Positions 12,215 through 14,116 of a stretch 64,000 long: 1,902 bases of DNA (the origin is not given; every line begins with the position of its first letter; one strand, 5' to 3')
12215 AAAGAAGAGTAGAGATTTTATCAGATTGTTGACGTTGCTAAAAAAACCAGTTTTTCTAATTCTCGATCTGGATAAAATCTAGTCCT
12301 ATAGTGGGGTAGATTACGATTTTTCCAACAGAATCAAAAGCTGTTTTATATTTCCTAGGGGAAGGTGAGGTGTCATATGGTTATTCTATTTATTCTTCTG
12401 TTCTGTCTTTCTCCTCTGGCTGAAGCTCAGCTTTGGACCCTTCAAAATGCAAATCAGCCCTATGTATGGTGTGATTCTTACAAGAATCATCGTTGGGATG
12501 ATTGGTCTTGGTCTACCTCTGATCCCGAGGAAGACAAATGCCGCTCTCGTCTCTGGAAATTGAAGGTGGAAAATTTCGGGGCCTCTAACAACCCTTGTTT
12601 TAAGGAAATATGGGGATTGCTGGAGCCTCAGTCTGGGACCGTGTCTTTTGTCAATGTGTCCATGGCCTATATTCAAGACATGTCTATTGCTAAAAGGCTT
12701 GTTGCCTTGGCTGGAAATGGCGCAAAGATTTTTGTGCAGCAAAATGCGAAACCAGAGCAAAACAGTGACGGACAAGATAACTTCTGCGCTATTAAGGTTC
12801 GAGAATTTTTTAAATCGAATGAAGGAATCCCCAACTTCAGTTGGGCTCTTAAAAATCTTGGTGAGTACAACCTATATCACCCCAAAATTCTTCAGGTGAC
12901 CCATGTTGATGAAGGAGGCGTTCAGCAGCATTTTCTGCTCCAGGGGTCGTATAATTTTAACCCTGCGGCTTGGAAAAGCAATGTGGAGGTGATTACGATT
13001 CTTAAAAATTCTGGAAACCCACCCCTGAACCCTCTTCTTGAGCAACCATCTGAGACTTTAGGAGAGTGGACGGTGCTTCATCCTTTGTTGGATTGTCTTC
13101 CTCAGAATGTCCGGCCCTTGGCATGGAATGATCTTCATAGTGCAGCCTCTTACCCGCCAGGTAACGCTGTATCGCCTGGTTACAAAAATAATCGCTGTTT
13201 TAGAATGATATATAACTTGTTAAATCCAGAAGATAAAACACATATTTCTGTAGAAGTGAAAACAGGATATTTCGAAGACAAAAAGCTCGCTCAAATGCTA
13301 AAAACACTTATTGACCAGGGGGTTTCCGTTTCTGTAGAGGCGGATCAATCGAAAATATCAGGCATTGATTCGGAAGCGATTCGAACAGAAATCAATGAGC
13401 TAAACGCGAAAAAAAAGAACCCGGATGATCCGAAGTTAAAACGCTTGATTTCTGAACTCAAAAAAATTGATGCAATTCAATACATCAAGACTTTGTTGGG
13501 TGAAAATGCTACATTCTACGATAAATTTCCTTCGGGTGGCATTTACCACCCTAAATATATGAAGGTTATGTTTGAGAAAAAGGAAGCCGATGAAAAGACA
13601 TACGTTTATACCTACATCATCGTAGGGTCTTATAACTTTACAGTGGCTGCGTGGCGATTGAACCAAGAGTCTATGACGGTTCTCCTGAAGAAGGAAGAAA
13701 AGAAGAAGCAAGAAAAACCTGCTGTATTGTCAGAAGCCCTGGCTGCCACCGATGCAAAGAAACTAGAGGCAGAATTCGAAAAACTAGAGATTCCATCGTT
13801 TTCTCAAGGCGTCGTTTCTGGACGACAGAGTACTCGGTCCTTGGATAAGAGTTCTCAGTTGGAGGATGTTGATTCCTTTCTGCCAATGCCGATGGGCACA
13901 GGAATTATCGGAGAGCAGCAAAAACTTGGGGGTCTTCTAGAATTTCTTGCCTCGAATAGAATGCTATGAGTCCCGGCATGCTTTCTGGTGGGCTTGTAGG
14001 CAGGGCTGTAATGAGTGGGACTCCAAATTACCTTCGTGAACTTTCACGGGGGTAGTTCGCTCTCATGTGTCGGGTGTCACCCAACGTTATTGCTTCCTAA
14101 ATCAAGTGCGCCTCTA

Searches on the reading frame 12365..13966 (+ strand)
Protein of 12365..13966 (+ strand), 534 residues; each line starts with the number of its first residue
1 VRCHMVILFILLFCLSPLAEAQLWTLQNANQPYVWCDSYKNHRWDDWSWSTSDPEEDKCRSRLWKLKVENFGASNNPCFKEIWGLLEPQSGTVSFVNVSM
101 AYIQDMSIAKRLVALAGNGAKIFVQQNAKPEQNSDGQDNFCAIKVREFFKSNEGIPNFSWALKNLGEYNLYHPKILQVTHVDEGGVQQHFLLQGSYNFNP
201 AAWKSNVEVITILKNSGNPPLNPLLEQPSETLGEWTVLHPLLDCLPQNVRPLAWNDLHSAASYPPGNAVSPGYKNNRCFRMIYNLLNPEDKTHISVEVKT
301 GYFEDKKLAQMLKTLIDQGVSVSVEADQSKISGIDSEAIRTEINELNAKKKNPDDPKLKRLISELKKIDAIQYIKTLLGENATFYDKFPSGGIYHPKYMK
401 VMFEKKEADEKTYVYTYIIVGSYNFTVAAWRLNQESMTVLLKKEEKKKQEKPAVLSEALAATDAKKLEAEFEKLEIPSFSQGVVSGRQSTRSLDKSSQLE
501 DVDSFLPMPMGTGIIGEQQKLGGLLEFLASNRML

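Call 69: search_protein_families(library=pfam, proteins=[window:12365-13966:+], max_evalue=0.00001)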
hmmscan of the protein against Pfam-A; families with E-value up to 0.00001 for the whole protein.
window:12365-13966:+ (534 aa): 1 family
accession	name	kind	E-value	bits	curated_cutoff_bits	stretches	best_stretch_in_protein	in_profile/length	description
PF13091.12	PLDc_2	-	6.2e-18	65.4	27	2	292-448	8-123/132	PLD-like domain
